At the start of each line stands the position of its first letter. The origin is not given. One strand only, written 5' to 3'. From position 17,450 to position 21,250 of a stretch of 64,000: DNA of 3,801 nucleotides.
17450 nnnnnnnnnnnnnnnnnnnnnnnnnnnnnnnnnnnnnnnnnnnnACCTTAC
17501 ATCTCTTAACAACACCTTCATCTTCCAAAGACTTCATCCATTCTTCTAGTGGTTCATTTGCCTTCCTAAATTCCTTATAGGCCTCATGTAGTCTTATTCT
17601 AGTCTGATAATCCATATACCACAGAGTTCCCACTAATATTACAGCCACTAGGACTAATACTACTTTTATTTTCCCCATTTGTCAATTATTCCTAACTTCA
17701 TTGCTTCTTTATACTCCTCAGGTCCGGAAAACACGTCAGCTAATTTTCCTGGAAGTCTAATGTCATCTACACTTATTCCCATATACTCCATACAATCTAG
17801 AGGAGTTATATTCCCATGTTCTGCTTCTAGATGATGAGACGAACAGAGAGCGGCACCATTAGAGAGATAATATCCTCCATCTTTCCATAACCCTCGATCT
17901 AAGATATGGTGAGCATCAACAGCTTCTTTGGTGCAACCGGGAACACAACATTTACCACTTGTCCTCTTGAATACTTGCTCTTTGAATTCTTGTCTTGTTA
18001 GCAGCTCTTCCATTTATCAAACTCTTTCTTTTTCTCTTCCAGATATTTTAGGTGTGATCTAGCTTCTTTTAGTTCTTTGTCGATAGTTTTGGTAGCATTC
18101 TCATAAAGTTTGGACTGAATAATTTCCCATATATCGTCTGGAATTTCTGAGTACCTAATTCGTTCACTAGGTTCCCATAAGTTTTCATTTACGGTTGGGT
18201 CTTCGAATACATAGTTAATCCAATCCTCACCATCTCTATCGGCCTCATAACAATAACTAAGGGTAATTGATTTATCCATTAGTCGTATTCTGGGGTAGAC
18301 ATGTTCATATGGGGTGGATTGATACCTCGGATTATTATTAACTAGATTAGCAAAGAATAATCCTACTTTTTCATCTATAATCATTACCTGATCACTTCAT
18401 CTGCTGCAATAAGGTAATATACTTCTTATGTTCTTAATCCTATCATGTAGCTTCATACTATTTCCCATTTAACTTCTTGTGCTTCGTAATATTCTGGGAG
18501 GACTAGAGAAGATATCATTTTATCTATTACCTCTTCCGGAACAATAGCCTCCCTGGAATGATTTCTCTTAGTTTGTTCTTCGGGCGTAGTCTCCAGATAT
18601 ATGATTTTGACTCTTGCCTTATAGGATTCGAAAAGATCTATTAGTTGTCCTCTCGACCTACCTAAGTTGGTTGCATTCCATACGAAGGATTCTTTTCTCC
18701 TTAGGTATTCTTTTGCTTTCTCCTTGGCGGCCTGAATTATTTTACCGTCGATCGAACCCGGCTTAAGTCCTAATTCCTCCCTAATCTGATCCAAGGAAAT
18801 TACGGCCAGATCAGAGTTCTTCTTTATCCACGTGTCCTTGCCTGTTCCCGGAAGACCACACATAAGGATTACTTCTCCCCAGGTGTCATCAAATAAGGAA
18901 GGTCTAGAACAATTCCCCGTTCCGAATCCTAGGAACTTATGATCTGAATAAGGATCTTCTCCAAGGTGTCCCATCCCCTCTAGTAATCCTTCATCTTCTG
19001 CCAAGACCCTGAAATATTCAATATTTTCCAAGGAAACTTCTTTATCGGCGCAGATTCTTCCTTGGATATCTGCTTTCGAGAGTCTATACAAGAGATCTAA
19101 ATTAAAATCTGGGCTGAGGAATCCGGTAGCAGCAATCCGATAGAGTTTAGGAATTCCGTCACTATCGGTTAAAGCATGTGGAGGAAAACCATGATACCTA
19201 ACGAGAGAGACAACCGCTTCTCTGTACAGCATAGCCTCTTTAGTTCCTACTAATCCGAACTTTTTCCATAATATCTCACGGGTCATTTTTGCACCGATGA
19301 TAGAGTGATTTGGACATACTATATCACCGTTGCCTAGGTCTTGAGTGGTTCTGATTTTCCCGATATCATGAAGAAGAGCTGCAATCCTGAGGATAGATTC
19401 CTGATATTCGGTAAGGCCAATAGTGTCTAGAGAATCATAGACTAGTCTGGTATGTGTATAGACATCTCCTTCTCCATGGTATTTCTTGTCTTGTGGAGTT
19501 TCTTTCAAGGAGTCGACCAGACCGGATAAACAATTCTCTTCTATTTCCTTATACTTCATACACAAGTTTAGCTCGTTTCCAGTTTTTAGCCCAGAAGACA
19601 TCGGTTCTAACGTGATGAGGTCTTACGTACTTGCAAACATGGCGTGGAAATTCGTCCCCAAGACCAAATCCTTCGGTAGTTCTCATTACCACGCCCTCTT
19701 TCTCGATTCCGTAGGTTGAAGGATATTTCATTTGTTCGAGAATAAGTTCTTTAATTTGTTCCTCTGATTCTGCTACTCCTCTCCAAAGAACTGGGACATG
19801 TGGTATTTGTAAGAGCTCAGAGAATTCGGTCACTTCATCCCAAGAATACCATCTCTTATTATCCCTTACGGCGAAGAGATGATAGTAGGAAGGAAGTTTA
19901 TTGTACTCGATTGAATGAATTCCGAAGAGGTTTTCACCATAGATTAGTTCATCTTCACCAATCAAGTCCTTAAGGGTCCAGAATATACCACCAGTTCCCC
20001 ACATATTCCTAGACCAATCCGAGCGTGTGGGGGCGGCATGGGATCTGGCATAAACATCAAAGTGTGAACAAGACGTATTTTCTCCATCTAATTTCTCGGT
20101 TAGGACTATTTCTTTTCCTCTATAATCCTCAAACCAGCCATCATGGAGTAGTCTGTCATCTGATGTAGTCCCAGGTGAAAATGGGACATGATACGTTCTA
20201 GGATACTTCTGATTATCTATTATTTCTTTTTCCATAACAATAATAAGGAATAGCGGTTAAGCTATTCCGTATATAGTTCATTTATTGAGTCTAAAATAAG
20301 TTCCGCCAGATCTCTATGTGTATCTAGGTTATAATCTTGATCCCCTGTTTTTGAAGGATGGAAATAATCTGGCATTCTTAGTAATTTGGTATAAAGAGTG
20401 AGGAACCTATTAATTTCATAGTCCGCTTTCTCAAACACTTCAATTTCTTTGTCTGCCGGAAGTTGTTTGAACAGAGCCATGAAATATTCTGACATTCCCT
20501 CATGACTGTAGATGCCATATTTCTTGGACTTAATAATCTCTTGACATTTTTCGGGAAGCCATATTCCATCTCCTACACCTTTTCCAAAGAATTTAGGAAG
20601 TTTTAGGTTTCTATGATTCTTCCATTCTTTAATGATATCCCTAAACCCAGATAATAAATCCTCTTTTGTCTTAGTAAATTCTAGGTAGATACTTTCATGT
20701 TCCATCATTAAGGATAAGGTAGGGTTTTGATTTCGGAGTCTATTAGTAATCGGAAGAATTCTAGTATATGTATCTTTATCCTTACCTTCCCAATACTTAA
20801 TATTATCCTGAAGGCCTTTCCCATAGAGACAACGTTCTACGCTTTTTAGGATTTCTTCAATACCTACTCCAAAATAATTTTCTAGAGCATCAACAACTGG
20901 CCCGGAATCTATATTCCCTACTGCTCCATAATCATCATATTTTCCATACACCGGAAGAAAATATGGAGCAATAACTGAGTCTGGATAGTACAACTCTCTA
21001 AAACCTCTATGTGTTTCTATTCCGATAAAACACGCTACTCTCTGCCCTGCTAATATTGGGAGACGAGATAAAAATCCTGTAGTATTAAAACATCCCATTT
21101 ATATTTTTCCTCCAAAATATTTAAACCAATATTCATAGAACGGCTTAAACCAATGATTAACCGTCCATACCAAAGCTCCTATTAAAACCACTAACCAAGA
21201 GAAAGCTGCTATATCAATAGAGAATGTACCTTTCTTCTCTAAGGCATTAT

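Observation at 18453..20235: RNA repair pair: HD-Pnk end-healing enzyme + ATP-dependent RNA ligase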

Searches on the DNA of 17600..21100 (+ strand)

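Call 6: search_dna_similar(query=window:17600-21100:+, collection=phages, mode=distant, max_rows=20)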
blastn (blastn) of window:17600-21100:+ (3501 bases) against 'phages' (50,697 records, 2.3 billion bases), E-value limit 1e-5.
No match.

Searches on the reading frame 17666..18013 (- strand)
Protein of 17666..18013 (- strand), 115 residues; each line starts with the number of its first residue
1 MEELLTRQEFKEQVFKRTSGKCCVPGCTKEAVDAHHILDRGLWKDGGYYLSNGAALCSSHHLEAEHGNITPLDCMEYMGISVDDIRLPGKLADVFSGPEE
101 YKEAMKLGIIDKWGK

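Call 3: search_protein_families(library=pfam, proteins=[window:17666-18013:-], max_evalue=0.01)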
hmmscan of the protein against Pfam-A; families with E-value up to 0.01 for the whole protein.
window:17666-18013:- (115 aa): 0 families

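Call 4: search_protein_families(library=ncbifam, proteins=[window:17666-18013:-], max_evalue=0.01)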
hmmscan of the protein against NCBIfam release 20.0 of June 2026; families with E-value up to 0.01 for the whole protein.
window:17666-18013:- (115 aa): 1 family
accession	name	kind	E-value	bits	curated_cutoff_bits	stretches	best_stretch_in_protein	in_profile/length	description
NF040563.1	guided_IscB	equivalog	0.0074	15.4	175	1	9-70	182-241/314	RNA-guided endonuclease IscB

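Call 5: search_protein_families(library=phrogs, proteins=[window:17666-18013:-], max_evalue=0.001)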
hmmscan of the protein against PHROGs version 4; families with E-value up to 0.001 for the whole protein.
window:17666-18013:- (115 aa): 7 families
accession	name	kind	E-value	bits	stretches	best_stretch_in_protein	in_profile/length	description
phrog_24030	-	DNA, RNA and nucleotide metabolism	3.5e-22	80.2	1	4-91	3-87/342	RNA ligase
phrog_333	-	DNA, RNA and nucleotide metabolism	1.7e-07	32.5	1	9-61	23-75/138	HNH endonuclease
phrog_589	-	DNA, RNA and nucleotide metabolism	8.5e-07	29.9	1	7-61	79-135/179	HNH endonuclease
phrog_7370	-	DNA, RNA and nucleotide metabolism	1.3e-05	26.2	1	8-65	30-84/115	HNH endonuclease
phrog_740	-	DNA, RNA and nucleotide metabolism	4.2e-05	23.7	1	6-66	25-86/332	HNH endonuclease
phrog_8048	-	DNA, RNA and nucleotide metabolism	0.00049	20.4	1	8-79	165-240/273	HNH endonuclease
phrog_144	-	DNA, RNA and nucleotide metabolism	0.0006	20.5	1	8-66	73-134/175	HNH endonuclease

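Call 23: search_dna_similar(query=window:17666-18013:-, collection=phages, mode=protein, max_rows=30)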
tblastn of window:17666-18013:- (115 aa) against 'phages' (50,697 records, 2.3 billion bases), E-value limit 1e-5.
Records with a match: 19; places in all: 19; records where one place covers at least 80% of the query: 4.
Best place of each record, by identity: <60% 19.
By first word of the organism name: Caulobacter 8; uncultured 4; Halogranum 2; Acinetobacter 2; Ralstonia 1; Salicola 1; Bertelyvirus 1.
By host as written in the record: Caulobacter vibrioides CB15 9; - 4; Halogranum sp. SS5-1 2; Acinetobacter baumannii DSM 30007 2; Ralstonia solanacearum 1; Salicola sp. PV4 1.
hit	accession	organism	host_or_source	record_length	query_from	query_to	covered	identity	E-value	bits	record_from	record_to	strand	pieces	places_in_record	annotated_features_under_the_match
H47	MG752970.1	Ralstonia phage RsoM2USA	Ralstonia solanacearum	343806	3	115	98%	41.6%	7e-18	83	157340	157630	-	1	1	hypothetical protein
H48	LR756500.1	uncultured phage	metagenomic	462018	4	114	97%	42.3%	1e-19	88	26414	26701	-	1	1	record has no annotation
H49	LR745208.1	uncultured phage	metagenomic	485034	4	91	77%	46.6%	2e-15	76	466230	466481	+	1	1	record has no annotation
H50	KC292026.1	Halogranum tailed virus 1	Halogranum sp. SS5-1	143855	5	115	97%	32.2%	3e-11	64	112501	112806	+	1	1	233: HNH protein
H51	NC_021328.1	Halogranum tailed virus 1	Halogranum sp. SS5-1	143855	5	115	97%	32.2%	3e-11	64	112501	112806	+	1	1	233: RNA ligase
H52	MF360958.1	Salicola phage SCTP-2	Salicola sp. PV4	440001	3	81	69%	44.3%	1e-13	71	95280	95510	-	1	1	101: hypothetical protein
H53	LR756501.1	uncultured phage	metagenomic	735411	5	65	53%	52.5%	6e-10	60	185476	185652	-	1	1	record has no annotation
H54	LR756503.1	uncultured phage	metagenomic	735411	5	65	53%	52.5%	6e-10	60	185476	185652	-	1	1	record has no annotation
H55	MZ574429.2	Caulobacter phage C1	Caulobacter vibrioides CB15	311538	3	81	69%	38.9%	2e-9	59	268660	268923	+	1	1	hypothetical protein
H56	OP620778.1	Bertelyvirus sp.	Caulobacter vibrioides CB15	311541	3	81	69%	38.9%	2e-9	59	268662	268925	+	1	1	hypothetical protein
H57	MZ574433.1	Caulobacter phage RB23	Caulobacter vibrioides CB15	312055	3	81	69%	38.9%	2e-9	59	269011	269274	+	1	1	hypothetical protein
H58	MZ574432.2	Caulobacter phage BL47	Caulobacter vibrioides CB15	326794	3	81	69%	38.9%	2e-9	59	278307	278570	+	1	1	hypothetical protein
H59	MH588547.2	Caulobacter phage CcrSC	Caulobacter vibrioides CB15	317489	3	81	69%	38.6%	2e-8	56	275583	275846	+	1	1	hypothetical protein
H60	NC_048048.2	Caulobacter phage CcrSC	Caulobacter vibrioides CB15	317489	3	81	69%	38.6%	2e-8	56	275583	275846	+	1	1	RNA ligase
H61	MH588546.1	Caulobacter phage CcrBL9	Caulobacter vibrioides CB15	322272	3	70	59%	43.0%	5e-8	55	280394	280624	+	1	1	hypothetical protein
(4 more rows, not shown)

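Call 27: find_homologous_proteins(query=window:17666-18013:-, max_evalue=0.001)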
Query window:17666-18013:- (115 aa): 333 proteins with E <= 0.001 among 334 candidates; the best 120 are listed.
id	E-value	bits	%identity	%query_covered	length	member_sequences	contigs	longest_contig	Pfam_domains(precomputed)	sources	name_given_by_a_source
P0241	8.2e-75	266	100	100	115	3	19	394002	-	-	-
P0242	1.5e-47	178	67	97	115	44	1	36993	-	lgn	-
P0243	1.5e-47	178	66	99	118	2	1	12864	-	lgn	-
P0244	7.3e-47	176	65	98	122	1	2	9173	-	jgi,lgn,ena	-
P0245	7.6e-47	176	65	98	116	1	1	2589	-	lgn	-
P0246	1.8e-46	175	67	97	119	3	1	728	-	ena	-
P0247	2.3e-46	175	65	98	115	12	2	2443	-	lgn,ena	-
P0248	6.7e-46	173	66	99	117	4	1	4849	-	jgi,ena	-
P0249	1.1e-45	172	63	99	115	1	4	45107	-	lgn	-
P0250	1.5e-45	172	65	97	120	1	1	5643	-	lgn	-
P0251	2.8e-45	171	63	100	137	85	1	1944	-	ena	-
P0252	4.1e-45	171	64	98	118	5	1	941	-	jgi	jgi:hypothetical protein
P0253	4.5e-45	170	65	97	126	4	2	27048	-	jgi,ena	-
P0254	1.5e-44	169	64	98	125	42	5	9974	-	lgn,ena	-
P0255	2.2e-44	168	63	98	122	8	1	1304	-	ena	-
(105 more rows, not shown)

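Call 38: predict_structure(alignment_id=A2)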
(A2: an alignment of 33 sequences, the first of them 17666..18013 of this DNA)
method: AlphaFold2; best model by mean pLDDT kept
length: 115 residues; sequences in the alignment: 33
mean_pLDDT: 96.0   pTM: 0.86
mean pLDDT of the five models: 96.0, 95.4, 95.2, 95.1, 92.3
residues with pLDDT >= 90: 113; 70-90: 1; 50-70: 1; < 50: 0
segments of 3 or more residues with pLDDT < 50: none
pLDDT, mean of each block of 10 residues (from residue 1): 92 97 98 96 96 98 96 98 95 95 97 95
secondary structure, 60 per line:
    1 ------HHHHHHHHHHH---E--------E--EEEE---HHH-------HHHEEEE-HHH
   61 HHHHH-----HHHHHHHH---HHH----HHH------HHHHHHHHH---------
elements in order: H7-17 E33-36 E53-56 H58-65 H71-78 H98-106

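Call 41: fold_search(model_id=the predicted structure, library=pdb)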
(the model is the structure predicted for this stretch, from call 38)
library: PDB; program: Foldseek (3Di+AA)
matches with E <= 10: 124; with E <= 0.001: 0
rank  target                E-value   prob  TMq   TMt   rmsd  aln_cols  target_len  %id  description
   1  6ghc_B                2.2e-02  0.96  0.40  0.18   6.8        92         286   17  Modification dependent EcoKMcrA restriction endonuclease (released 2018-08-08)
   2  6ghc_A                4.6e-02  0.93  0.46  0.21   6.9        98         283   17  Modification dependent EcoKMcrA restriction endonuclease (released 2018-08-08)
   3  9liq_A                4.9e-02  0.92  0.41  0.10   9.4        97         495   23  CryoEM Structures Uncover the Unexpected Hinges of IscB for Enhanced Gene Editing (released 2026-01-21)
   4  8fmf_A                9.4e-02  0.95  0.47  0.16   4.7       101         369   19  Structure of CBASS Cap5 from Pseudomonas syringae as an activated tetramer with the cyclic dinucleotide 3'2'-c-diAMP l (released 2024-02-07)
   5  8fmh_E                1.0e-01  0.92  0.46  0.17   4.0       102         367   19  Structure of CBASS Cap5 from Pseudomonas syringae as an activated tetramer with the cyclic dinucleotide 3'2'-c-dGAMP l (released 2024-02-07)
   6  8zp7_B                1.0e-01  0.84  0.44  0.16  11.9        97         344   18  Cryo-EM structure of Cas5-HNH Cascade bound with sDNA, Conf1 (released 2024-12-04)
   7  8fmf_C                1.2e-01  0.95  0.49  0.18   3.7       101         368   19  Structure of CBASS Cap5 from Pseudomonas syringae as an activated tetramer with the cyclic dinucleotide 3'2'-c-diAMP l (released 2024-02-07)
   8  8fmf_D                1.2e-01  0.35  0.34  0.13  10.3       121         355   20  Structure of CBASS Cap5 from Pseudomonas syringae as an activated tetramer with the cyclic dinucleotide 3'2'-c-diAMP l (released 2024-02-07)
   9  8fmh_C                1.3e-01  0.96  0.49  0.17   3.7        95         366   19  Structure of CBASS Cap5 from Pseudomonas syringae as an activated tetramer with the cyclic dinucleotide 3'2'-c-dGAMP l (released 2024-02-07)
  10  9k32_A                1.5e-01  0.25  0.35  0.08   9.7       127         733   19  Cryo-EM structure of the NbaCas9-guide RNA-target DNA complex (released 2026-02-04)
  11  9j1z_A                1.6e-01  0.35  0.37  0.32  11.0       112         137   18  Crystal structure of Nme1Cas9 HNH domain bound to anti-CRISPR AcrIIC1Nme1ST (released 2026-03-04)
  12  9dih_A                1.7e-01  0.90  0.49  0.17   4.2       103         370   18  CBASS Pseudomonas syringae Cap5 tetramer with DNA duplex and 3'2'-c-diAMP cyclic dinucleotide ligand (released 2025-06-18)
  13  9dif_A                2.1e-01  0.93  0.51  0.18   3.6        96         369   18  CBASS Pseudomonas syringae Cap5 tetramer with DNA duplex and 3'2'-c-GAMP cyclic dinucleotide ligand (released 2025-06-18)
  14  8fmg_B                2.1e-01  0.25  0.32  0.12  10.9       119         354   19  Structure of CBASS Cap5 from Pseudomonas syringae as an activated tetramer with the cyclic dinucleotide 3'2'-c-diAMP l (released 2024-02-07)
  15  8f43                  3.3e-01  0.47  0.38  0.40   5.9        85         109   16  HNH Nuclease Domain from G. stearothermophilus Cas9, K597A mutant (released 2022-12-21)
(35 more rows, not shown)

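Call 66: find_encoding_contigs(protein=P0241, flank=4000, max_places=5)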
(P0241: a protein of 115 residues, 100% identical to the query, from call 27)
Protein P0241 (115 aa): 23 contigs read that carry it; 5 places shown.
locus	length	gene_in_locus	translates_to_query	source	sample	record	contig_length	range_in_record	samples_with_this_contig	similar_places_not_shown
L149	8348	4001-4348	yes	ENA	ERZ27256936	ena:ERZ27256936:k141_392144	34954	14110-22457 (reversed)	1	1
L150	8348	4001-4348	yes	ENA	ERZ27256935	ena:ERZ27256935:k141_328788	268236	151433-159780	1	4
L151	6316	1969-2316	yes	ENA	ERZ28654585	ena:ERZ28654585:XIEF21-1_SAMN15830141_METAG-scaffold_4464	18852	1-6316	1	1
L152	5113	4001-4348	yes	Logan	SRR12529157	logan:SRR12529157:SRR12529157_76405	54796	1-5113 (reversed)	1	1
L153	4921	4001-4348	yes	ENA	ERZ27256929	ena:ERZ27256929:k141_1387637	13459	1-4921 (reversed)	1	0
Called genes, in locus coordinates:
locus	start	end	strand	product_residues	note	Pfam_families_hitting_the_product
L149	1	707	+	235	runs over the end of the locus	-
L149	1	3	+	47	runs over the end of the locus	-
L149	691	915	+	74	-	-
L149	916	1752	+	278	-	-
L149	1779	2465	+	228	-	PF09414:RNA_ligase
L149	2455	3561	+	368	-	PF01966:HD, PF13671:AAA_33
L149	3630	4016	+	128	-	-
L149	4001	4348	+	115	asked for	-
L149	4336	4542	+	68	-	-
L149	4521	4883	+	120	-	-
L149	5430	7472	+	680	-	-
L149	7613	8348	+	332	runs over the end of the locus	-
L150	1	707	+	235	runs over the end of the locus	-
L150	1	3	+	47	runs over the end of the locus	-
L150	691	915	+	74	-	-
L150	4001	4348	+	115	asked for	-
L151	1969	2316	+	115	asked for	-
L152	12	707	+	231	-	-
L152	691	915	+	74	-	-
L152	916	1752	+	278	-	-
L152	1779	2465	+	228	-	PF09414:RNA_ligase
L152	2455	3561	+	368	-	PF01966:HD, PF13671:AAA_33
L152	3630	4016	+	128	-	-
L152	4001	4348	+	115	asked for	-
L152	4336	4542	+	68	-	-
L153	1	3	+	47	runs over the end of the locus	-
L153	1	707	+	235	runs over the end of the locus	-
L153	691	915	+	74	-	-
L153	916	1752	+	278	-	-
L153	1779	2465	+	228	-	PF09414:RNA_ligase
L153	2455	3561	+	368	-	PF01966:HD, PF13671:AAA_33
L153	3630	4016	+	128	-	-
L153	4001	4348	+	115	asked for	-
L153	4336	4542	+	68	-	-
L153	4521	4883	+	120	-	-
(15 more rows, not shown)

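Call 71: search_protein_families(library=padloc, proteins=[window:17666-18013:-], max_evalue=0.001)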
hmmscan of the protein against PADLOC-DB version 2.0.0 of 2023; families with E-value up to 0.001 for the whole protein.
window:17666-18013:- (115 aa): 0 families

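Call 78: search_protein_representatives(alignment_id=A2)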
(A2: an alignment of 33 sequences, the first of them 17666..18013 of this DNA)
Query: 33 sequences, 116 profile positions. Proteins with E-value up to 0.001 (for the whole library): 895; up to 1e-10: 336; up to 1e-30: 5. The best 150 are listed.
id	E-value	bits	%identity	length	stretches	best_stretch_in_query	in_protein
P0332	1.4e-55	202.4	-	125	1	2-116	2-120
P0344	8.3e-47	174.2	-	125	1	3-110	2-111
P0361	4.2e-43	162.2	-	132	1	2-116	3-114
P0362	3.8e-37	143.0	-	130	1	3-116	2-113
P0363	1.2e-35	138.2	-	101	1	3-71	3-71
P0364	8.0e-30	119.4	-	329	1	5-116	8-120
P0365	1.1e-29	118.9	-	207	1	2-99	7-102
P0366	2.9e-29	117.6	-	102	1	2-58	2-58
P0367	8.0e-28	113.0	-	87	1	39-116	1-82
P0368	2.8e-27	111.2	-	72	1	2-56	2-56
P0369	5.6e-27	110.2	-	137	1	4-103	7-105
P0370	6.0e-26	106.9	-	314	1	5-84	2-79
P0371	3.5e-25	104.4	-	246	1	3-89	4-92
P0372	3.8e-25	104.3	-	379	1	3-75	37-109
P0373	9.3e-25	103.1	-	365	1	4-80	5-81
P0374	1.0e-24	102.9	-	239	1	3-84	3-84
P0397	1.7e-21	92.5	-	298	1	3-89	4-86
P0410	4.7e-21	91.1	-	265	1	4-84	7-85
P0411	5.0e-21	91.1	-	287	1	4-84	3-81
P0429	5.5e-20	87.7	-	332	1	2-93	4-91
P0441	3.0e-19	85.3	-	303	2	4-82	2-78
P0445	3.9e-19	84.9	-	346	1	5-82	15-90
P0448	4.2e-19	84.8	-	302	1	4-83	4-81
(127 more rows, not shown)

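Call 80: search_protein_families(library=pfam, proteins=[P0364, P0397, P0410, P0411, P0429, P0441, P0445, P0448, P0365, P0374], max_evalue=0.001)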
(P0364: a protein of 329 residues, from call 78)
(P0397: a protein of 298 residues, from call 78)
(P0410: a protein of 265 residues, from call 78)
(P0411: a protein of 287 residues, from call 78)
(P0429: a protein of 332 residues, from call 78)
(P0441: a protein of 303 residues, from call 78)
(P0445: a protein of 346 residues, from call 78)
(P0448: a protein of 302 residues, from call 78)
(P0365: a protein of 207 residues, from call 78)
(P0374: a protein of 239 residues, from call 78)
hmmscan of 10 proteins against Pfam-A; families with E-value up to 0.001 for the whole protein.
P0364 (329 aa): 0 families

P0397 (298 aa): 0 families

P0410 (265 aa): 0 families

P0411 (287 aa): 0 families

P0429 (332 aa): 2 families
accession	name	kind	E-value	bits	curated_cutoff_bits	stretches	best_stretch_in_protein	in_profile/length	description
PF13302.13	Acetyltransf_3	-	1e-14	55.8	25.4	1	163-300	10-138/138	Acetyltransferase (GNAT) domain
PF00583.31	Acetyltransf_1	-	9.4e-07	29.6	20.7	1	198-299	23-116/116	Acetyltransferase (GNAT) family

P0441 (303 aa): 0 families

P0445 (346 aa): 0 families

P0448 (302 aa): 0 families

P0365 (207 aa): 1 family
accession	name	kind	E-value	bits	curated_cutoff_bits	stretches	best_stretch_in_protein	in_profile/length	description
PF09643.15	YopX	-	2.4e-06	28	22.4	1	93-207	18-128/128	YopX protein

P0374 (239 aa): 0 families

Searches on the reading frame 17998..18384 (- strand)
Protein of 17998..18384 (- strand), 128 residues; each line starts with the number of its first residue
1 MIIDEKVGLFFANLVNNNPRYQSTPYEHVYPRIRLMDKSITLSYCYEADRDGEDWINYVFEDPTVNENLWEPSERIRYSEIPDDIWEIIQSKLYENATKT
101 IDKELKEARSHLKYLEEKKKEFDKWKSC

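Call 3: search_protein_families(library=pfam, proteins=[window:17998-18384:-], max_evalue=0.01)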
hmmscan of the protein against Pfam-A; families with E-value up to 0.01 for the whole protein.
window:17998-18384:- (128 aa): 0 families

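Call 4: search_protein_families(library=ncbifam, proteins=[window:17998-18384:-], max_evalue=0.01)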
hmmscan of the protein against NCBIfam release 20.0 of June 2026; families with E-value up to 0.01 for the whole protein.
window:17998-18384:- (128 aa): 0 families

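Call 5: search_protein_families(library=phrogs, proteins=[window:17998-18384:-], max_evalue=0.001)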
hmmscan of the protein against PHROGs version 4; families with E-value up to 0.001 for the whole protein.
window:17998-18384:- (128 aa): 0 families

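Call 71: search_protein_families(library=padloc, proteins=[window:17998-18384:-], max_evalue=0.001)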
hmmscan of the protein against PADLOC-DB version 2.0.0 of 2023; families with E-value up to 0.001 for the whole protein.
window:17998-18384:- (128 aa): 0 families
